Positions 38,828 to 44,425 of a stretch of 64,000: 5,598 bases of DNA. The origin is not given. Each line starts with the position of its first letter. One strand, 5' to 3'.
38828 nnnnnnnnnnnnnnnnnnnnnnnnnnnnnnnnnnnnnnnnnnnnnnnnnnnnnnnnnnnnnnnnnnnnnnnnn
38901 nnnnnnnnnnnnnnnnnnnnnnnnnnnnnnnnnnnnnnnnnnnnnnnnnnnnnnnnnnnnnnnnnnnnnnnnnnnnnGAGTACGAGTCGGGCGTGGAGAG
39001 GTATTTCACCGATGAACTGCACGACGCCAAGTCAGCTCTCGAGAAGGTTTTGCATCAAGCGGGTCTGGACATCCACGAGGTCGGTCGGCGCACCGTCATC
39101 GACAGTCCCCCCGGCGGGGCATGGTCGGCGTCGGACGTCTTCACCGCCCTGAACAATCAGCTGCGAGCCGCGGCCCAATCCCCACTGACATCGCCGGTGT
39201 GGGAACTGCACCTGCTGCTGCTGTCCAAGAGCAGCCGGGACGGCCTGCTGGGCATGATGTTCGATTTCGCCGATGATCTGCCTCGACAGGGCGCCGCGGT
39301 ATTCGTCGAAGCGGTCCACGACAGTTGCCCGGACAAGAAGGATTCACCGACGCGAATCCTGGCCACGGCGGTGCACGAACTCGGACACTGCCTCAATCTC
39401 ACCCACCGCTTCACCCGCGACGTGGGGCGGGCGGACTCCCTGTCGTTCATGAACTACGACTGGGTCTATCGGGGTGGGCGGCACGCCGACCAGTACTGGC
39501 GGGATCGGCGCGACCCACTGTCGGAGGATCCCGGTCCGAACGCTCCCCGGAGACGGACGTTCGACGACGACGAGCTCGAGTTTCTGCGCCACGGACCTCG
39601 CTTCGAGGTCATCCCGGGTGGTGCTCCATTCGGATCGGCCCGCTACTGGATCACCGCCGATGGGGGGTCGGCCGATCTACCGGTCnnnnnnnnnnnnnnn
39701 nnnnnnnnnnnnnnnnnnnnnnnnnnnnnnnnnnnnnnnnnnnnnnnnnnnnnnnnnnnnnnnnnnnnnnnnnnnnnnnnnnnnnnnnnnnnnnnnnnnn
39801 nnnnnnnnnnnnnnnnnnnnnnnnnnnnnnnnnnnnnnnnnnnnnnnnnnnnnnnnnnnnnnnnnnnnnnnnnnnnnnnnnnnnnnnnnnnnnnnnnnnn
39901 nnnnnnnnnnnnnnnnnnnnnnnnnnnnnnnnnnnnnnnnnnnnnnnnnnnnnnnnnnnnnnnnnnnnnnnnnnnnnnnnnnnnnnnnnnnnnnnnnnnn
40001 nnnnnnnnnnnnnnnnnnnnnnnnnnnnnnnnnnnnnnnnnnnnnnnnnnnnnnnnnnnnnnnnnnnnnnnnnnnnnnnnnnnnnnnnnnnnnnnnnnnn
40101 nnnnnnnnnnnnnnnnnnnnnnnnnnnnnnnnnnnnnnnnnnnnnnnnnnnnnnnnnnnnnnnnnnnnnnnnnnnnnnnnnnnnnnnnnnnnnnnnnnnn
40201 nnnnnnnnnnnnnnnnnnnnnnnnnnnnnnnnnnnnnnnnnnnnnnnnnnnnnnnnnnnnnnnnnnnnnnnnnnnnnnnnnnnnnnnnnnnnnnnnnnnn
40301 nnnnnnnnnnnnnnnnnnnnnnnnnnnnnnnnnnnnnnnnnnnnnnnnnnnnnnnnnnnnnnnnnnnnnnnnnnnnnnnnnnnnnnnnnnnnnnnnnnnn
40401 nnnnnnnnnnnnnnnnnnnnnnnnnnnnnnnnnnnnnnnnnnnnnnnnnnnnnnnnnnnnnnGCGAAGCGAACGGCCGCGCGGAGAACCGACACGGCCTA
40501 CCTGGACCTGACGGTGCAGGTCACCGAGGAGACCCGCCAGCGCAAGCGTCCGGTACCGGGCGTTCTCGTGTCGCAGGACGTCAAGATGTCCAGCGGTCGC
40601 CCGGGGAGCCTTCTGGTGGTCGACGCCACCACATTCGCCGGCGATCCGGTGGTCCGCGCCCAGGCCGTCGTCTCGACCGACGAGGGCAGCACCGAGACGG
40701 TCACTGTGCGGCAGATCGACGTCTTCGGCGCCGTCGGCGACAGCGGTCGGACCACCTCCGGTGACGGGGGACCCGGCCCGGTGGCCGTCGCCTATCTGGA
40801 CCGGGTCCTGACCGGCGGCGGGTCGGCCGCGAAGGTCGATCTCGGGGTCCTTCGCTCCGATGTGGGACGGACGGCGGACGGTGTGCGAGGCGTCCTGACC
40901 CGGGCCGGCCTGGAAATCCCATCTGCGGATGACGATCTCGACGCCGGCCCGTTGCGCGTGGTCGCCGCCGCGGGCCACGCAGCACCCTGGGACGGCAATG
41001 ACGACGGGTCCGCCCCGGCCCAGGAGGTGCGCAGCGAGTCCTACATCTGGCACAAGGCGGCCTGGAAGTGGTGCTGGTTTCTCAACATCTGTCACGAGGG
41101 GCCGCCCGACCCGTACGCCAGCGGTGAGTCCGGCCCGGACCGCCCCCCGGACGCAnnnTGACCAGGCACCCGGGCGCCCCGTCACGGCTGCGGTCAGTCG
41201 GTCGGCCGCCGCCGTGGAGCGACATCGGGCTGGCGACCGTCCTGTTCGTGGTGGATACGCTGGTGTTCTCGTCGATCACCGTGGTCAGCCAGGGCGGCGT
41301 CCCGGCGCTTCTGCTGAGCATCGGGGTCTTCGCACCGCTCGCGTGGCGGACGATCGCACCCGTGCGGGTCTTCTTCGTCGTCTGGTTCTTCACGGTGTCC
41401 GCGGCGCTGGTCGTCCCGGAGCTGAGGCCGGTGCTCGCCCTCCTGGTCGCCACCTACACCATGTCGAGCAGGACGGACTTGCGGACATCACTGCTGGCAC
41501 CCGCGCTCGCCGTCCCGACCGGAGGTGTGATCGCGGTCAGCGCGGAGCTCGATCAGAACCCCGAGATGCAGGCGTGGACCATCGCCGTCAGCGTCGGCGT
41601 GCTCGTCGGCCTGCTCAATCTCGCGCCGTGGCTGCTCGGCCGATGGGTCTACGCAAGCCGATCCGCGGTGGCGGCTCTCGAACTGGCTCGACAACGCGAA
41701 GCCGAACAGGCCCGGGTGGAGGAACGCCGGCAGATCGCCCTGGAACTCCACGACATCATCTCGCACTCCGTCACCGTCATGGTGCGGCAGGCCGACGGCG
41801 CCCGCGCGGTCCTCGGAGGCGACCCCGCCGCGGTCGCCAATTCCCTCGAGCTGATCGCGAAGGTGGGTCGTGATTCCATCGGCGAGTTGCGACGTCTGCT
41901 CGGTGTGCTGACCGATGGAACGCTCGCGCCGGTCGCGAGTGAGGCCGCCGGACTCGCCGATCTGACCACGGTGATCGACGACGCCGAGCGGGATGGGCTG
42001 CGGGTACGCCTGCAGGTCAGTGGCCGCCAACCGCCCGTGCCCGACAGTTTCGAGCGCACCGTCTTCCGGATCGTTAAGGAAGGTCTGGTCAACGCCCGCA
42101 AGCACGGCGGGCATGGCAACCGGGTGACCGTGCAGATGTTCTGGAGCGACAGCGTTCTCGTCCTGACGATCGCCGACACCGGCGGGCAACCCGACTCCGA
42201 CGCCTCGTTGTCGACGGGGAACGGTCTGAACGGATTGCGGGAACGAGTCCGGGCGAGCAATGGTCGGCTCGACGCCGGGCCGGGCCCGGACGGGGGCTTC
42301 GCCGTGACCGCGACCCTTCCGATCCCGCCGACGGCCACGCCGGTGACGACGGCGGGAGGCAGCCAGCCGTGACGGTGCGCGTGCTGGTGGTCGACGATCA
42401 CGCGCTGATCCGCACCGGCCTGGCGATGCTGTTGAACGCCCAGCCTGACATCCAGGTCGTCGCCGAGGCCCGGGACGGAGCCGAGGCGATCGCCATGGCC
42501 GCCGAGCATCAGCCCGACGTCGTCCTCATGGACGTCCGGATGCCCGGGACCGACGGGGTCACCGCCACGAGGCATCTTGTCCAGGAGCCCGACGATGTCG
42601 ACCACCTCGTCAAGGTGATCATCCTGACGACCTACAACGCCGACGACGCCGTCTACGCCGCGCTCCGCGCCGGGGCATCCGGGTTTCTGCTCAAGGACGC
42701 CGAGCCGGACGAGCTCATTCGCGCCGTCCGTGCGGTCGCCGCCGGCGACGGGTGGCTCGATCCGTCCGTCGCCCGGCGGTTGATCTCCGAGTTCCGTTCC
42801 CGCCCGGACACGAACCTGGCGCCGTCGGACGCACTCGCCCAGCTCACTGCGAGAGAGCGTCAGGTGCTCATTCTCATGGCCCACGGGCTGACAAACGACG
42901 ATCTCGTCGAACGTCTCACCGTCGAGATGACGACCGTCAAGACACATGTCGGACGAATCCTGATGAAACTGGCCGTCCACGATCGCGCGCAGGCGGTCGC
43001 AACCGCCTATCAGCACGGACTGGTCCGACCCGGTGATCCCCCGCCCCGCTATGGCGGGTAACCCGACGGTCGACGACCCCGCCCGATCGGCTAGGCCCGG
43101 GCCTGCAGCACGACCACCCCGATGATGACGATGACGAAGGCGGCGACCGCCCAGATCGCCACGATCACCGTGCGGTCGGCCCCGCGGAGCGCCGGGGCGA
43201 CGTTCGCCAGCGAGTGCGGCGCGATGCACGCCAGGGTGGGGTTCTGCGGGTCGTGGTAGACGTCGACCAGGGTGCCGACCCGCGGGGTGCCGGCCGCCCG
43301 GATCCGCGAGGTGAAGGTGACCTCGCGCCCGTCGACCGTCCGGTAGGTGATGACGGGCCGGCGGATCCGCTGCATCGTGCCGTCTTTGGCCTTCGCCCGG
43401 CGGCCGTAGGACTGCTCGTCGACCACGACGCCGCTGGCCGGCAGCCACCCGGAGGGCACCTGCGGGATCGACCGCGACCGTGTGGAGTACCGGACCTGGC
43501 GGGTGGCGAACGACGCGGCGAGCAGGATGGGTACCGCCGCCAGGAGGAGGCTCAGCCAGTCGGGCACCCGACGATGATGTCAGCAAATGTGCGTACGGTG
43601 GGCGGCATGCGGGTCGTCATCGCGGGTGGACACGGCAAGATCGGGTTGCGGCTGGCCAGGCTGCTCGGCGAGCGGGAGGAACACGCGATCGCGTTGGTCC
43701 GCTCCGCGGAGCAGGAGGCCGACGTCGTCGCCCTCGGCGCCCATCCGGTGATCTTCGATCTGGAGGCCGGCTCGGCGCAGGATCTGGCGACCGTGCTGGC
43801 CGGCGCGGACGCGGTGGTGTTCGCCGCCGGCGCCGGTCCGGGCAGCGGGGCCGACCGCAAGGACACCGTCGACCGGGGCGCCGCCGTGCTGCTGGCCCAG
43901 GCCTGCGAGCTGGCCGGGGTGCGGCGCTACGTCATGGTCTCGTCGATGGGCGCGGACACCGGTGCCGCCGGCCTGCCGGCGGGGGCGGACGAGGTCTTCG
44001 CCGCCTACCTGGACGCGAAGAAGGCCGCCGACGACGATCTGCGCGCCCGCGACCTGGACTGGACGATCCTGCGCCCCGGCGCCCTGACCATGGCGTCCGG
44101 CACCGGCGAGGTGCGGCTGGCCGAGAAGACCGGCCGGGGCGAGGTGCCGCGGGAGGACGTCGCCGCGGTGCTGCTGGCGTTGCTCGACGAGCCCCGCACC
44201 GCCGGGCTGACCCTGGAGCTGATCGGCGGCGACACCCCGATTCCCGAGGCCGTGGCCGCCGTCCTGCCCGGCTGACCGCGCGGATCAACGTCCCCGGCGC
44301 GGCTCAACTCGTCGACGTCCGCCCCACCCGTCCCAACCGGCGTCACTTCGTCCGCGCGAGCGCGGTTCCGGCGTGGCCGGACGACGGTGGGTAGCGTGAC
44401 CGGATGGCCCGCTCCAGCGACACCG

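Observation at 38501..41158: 885-residue protein with a metzincin-type zinc site but no export signal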

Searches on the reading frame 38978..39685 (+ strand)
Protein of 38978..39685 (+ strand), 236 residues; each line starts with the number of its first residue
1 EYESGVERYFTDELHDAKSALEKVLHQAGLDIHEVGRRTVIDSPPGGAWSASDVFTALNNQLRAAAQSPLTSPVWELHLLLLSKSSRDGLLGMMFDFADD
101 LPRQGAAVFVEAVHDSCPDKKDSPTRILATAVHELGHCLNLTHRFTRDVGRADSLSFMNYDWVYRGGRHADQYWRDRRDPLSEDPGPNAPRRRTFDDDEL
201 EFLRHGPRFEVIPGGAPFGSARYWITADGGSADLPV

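Call 37: predict_structure(alignment_id=A3)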
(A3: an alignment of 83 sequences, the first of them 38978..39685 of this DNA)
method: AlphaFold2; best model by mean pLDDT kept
length: 236 residues; sequences in the alignment: 83
mean_pLDDT: 84.3   pTM: 0.84
mean pLDDT of the five models: 84.3, 83.3, 82.4, 82.1, 81.1
residues with pLDDT >= 90: 105; 70-90: 97; 50-70: 24; < 50: 10
segments of 3 or more residues with pLDDT < 50: 227-236
pLDDT, mean of each block of 10 residues (from residue 1): 88 83 87 87 94 89 78 86 95 78 82 94 91 93 90 92 91 78 62 85 92 88 60 42
secondary structure, 60 per line:
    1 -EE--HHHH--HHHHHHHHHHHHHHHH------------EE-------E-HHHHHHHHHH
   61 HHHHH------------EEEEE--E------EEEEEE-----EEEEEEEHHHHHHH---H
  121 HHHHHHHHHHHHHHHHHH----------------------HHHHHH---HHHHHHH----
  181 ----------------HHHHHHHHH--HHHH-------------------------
elements in order: H6-9 H12-27 H51-65 E78-82 E92-97 E103-109 H110-116 H120-138 H161-166 H170-176 H197-205 H208-211
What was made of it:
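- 38987..39685 (+): Metzincin-type catalytic domain (res 163-395). The domain model has pLDDT 84 (call 37).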

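Call 39: fold_search(model_id=the predicted structure, library=pdb)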
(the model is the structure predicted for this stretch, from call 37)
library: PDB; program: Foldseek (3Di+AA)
matches with E <= 10: 84; with E <= 0.001: 0
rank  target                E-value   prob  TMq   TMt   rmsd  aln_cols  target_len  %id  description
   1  1iag                  3.7e-03  0.99  0.44  0.50   7.6       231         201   16  FIRST STRUCTURE OF A SNAKE VENOM METALLOPROTEINASE: A PROTOTYPE FOR MATRIX METALLOPROTEINASES(SLASH)COLLAGENASES (released 1994-08-31)
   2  2rjp_C                1.6e-02  0.85  0.39  0.33  15.0       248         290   18  Crystal structure of ADAMTS4 with inhibitor bound (released 2007-12-11)
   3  4dd8_C                1.8e-02  0.98  0.47  0.53   8.1       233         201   16  ADAM-8 metalloproteinase domain with bound batimastat (released 2012-06-06)
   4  2aig                  2.0e-02  0.98  0.42  0.48   7.7       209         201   17  ADAMALYSIN II WITH PEPTIDOMIMETIC INHIBITOR POL647 (released 1998-04-15)
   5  1wni                  3.6e-02  0.94  0.44  0.51   7.1       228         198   15  Crystal Structure of H2-Proteinase (released 2004-08-17)
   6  1r54_A                3.6e-02  0.91  0.34  0.38   5.6       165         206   14  Crystal structure of the catalytic domain of human ADAM33 (released 2004-10-12)
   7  4j4m_A                3.8e-02  0.97  0.46  0.53   5.5       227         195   13  Crystal structure of TM-1, a Trimeresurus mucrosquamatus venom metalloproteinase (released 2013-07-10)
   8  4dd8_A                4.5e-02  0.84  0.41  0.47   9.1       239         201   15  ADAM-8 metalloproteinase domain with bound batimastat (released 2012-06-06)
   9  1dth_A                4.8e-02  0.77  0.38  0.43   8.0       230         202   17  METALLOPROTEASE (released 1997-02-12)
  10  1htd_A                6.5e-02  0.90  0.40  0.46   7.7       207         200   17  STRUCTURAL INTERACTION OF NATURAL AND SYNTHETIC INHIBITORS WITH THE VENOM METALLOPROTEINASE, ATROLYSIN C (HT-D) (released 1995-09-15)
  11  1bsw                  6.5e-02  0.82  0.41  0.48  10.8       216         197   14  ACUTOLYSIN A FROM SNAKE VENOM OF AGKISTRODON ACUTUS AT PH 7.5 (released 1999-08-26)
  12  1bud                  7.3e-02  0.80  0.41  0.48  10.3       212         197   13  ACUTOLYSIN A FROM SNAKE VENOM OF AGKISTRODON ACUTUS AT PH 5.0 (released 1999-09-07)
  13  4dd8_D                7.7e-02  0.85  0.41  0.46   8.8       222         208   17  ADAM-8 metalloproteinase domain with bound batimastat (released 2012-06-06)
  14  1r55_A                7.7e-02  0.57  0.36  0.40  11.6       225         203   14  Crystal structure of the catalytic domain of human ADAM 33 (released 2004-10-12)
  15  4dd8_B                1.0e-01  0.82  0.42  0.47   8.9       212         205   16  ADAM-8 metalloproteinase domain with bound batimastat (released 2012-06-06)
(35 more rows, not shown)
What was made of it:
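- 38987..39685 (+): The Foldseek top hits are all metzincins: 1iag prob 0.99, 4dd8, 2rjp, 1wni, 4j4m (call 39).
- On Metzincin clan (MA(M)): The Foldseek top hits are exclusively metzincins, though with modest scores (E 3.7e-3, TM about 0.5; call 39).
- Closest known: Adamalysin/reprolysin catalytic domains. Same: They are the best structural matches to the catalytic-domain model (prob 0.99-0.85, TM 0.44-0.53, call 39).
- The top 18 Foldseek hits are all metzincins, and ulilysin, fragilysin and leishmanolysin also appear lower down (call 39).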

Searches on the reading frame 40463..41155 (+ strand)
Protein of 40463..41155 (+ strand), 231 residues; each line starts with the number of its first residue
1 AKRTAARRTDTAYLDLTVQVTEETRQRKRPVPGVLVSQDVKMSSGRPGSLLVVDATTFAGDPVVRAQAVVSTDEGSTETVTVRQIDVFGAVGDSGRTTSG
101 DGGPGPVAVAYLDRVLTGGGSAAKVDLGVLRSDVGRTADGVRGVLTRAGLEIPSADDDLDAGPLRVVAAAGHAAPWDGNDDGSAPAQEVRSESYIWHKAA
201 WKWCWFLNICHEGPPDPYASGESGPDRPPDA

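Call 52: search_protein_representatives(alignment_id=A4)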
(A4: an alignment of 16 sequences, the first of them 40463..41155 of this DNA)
Query: 16 sequences, 250 profile positions. Proteins with E-value up to 0.001 (for the whole library): 34; up to 1e-10: 25; up to 1e-30: 17. The best 34 are listed.
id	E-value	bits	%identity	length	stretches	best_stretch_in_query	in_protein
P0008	1.2e-71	257.9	-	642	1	4-249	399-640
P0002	5.6e-69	249.1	-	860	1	5-249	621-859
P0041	9.7e-62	225.4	-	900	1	1-230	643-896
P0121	4.3e-59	216.7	-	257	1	18-250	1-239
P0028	8.3e-56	206.0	-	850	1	1-229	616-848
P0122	1.4e-51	192.1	-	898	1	1-234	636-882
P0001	7.1e-51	189.8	-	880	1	2-230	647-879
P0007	7.0e-49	183.3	-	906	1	4-248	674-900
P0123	1.1e-48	182.7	-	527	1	10-238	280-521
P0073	1.2e-47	179.3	-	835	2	1-231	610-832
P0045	5.0e-46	174.0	-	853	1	13-229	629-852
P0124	5.7e-45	170.5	-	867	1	1-226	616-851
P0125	1.3e-42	162.8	-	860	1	1-233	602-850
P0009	1.4e-42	162.6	-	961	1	2-249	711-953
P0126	6.2e-35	137.6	-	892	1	10-236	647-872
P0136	1.7e-12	64.1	-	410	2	80-217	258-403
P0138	7.4e-07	45.6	-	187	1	53-217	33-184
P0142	1.8e-05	41.1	-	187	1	52-213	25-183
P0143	5.2e-05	39.6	-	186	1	56-213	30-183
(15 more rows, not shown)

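Call 55: find_encoding_contigs(protein=P0138, flank=6000, max_places=2)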
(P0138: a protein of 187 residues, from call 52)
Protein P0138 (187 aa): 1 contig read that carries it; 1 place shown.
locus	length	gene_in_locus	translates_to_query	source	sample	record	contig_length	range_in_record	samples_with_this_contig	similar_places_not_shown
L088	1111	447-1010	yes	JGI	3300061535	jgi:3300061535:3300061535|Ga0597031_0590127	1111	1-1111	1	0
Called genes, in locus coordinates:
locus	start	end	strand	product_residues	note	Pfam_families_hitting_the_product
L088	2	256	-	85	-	?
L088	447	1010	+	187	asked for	-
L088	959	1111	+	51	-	?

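Call 56: find_encoding_contigs(protein=P0142, flank=6000, max_places=2)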
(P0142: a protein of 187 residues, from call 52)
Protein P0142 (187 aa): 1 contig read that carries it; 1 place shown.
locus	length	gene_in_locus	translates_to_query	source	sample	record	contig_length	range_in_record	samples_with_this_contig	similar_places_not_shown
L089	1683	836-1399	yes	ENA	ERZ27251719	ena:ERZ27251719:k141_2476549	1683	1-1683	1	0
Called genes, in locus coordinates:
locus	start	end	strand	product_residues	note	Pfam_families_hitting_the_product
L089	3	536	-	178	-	?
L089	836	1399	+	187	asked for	-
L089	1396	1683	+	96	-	?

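Call 60: find_homologous_proteins(query=A5, max_evalue=0.01)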
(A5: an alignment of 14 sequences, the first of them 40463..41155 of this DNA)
Query A5 (14 sequences) (231 aa, profile of the alignment): 3 proteins with E <= 0.01 among 8000 candidates.
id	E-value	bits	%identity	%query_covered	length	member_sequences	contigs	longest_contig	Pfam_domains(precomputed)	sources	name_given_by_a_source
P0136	1.4e-99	351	28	36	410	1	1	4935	-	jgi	jgi:hypothetical protein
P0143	5.7e-38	150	31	28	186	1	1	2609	-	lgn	-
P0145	4.3e-15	75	38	15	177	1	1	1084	-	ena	-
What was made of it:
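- Tried and rejected: It returned only 3 proteins (call 60).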

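Call 61: find_encoding_contigs(protein=P0136, flank=5000, max_places=1)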
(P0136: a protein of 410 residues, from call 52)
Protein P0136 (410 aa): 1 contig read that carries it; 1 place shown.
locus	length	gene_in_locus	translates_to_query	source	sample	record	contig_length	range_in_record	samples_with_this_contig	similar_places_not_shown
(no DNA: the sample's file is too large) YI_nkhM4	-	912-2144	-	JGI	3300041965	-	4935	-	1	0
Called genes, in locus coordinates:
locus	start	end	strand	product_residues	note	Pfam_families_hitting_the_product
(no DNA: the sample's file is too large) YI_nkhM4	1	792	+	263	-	?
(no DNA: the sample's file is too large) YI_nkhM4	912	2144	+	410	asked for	-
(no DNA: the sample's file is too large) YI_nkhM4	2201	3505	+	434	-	-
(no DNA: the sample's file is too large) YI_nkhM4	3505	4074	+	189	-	PF00072:Response_reg, PF00196:GerE, PF08281:Sigma70_r4_2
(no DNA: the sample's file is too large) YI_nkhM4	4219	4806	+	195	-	PF04542:Sigma70_r2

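Call 62: find_encoding_contigs(protein=P0143, flank=5000, max_places=1)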
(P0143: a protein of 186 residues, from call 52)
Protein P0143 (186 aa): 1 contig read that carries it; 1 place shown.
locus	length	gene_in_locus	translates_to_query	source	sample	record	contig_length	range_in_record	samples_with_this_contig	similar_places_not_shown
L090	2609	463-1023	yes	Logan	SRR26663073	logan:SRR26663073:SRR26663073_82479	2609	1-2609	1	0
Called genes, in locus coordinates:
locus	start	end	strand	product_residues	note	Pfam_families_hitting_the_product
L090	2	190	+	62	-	?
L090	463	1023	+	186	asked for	-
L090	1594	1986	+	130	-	-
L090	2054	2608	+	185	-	?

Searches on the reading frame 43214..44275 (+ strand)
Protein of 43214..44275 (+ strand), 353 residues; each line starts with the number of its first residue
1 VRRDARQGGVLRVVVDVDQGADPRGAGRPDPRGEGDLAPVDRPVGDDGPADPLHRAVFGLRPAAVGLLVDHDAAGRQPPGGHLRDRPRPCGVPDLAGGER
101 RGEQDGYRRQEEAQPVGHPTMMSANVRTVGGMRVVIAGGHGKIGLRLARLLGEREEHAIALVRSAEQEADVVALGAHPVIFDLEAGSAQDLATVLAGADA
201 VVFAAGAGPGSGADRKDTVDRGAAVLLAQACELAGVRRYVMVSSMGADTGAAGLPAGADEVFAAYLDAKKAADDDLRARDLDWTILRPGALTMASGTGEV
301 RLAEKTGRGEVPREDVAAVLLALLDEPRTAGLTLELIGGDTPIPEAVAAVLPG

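Call 3: search_protein_families(library=pfam, proteins=[window:43214-44275:+], max_evalue=0.1)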
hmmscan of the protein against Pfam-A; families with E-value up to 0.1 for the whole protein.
window:43214-44275:+ (353 aa): 9 families
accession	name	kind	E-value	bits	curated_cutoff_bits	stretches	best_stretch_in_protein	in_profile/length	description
PF13460.12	NAD_binding_10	-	9e-45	153.2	27.2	1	138-327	1-184/184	NAD(P)H-binding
PF01370.27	Epimerase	-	3e-06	27.2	20.9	1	134-247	1-121/240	NAD dependent epimerase/dehydratase family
PF05368.20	NmrA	-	6.1e-06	26.5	27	1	133-252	4-114/298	NmrA-like family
PF00056.29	Ldh_1_N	-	7e-06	26.6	27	1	132-235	1-107/141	lactate/malate dehydrogenase, NAD binding domain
PF01073.25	3Beta_HSD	-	6.5e-05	22.5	22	1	135-247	1-119/280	3-beta hydroxysteroid dehydrogenase/isomerase family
PF01113.26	DapB_N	-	0.005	17.4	25.6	1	132-202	1-72/124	Dihydrodipicolinate reductase, N-terminus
PF01118.30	Semialdhyde_dh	-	0.022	15.6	26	1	133-208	1-77/121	Semialdehyde dehydrogenase, NAD binding domain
PF08659.16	KR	-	0.037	14.4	22.6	0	134-170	3-40/180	KR domain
PF04321.23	RmlD_sub_bind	-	0.057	12.9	27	1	132-174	1-43/287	RmlD substrate binding domain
